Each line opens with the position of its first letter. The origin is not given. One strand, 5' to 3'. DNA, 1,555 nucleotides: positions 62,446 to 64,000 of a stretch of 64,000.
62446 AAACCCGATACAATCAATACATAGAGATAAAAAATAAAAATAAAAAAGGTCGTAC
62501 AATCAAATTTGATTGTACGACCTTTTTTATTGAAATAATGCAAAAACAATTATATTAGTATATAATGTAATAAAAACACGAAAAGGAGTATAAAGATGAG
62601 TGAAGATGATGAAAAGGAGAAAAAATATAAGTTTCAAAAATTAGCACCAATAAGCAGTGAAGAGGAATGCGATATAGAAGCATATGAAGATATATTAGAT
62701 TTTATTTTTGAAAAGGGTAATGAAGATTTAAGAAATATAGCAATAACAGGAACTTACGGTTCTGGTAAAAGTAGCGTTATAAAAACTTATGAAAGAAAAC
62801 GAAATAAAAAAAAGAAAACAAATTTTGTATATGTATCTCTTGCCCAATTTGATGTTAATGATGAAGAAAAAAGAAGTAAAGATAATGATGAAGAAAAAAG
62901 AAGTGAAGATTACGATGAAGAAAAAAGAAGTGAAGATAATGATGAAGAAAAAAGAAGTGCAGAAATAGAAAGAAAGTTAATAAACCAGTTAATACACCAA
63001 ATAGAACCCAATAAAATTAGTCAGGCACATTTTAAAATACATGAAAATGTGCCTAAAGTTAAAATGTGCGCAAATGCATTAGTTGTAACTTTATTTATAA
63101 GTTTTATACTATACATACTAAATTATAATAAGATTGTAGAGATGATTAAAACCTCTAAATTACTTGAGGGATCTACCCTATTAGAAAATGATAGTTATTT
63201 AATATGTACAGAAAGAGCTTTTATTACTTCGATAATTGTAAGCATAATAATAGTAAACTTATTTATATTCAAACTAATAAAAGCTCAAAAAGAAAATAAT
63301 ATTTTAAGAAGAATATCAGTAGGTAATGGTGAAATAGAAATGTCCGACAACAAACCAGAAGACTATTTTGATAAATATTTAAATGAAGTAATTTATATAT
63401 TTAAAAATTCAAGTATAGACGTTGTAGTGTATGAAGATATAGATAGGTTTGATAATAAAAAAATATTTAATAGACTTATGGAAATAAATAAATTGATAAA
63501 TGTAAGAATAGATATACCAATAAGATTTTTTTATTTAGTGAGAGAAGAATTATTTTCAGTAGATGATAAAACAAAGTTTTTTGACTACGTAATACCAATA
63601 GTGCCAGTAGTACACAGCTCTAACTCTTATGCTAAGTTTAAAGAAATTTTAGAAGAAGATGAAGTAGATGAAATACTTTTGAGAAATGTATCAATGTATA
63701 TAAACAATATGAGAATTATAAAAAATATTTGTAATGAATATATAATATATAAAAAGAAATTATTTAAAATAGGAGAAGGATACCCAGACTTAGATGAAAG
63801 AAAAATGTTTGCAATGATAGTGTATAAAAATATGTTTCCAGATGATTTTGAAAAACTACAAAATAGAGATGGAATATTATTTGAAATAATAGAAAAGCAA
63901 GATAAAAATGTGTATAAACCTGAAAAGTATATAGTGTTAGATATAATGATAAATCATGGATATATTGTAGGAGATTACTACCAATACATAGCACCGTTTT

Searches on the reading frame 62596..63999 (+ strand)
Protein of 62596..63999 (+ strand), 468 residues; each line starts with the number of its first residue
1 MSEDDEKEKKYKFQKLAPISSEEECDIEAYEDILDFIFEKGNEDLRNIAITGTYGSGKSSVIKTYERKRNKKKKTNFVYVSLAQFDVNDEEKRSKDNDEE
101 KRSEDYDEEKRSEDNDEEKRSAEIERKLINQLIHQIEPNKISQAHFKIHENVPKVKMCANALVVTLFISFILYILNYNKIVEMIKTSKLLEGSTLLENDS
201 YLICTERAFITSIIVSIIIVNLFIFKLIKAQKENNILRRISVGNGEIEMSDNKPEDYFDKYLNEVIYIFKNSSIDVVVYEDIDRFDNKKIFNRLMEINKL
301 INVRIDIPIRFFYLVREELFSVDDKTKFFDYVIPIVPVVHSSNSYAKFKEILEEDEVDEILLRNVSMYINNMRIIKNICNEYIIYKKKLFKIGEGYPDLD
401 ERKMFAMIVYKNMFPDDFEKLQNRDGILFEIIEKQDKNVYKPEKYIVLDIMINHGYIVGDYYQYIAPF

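Call 14: search_protein_families(library=padloc, proteins=[window:62596-63999:+], max_evalue=1)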
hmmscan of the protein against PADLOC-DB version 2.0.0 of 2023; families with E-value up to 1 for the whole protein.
seq(468 aa): 1 family
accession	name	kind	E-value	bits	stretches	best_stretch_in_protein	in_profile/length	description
PDLC02220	Tmn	-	5.8e-59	198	1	3-434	16-436/1273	-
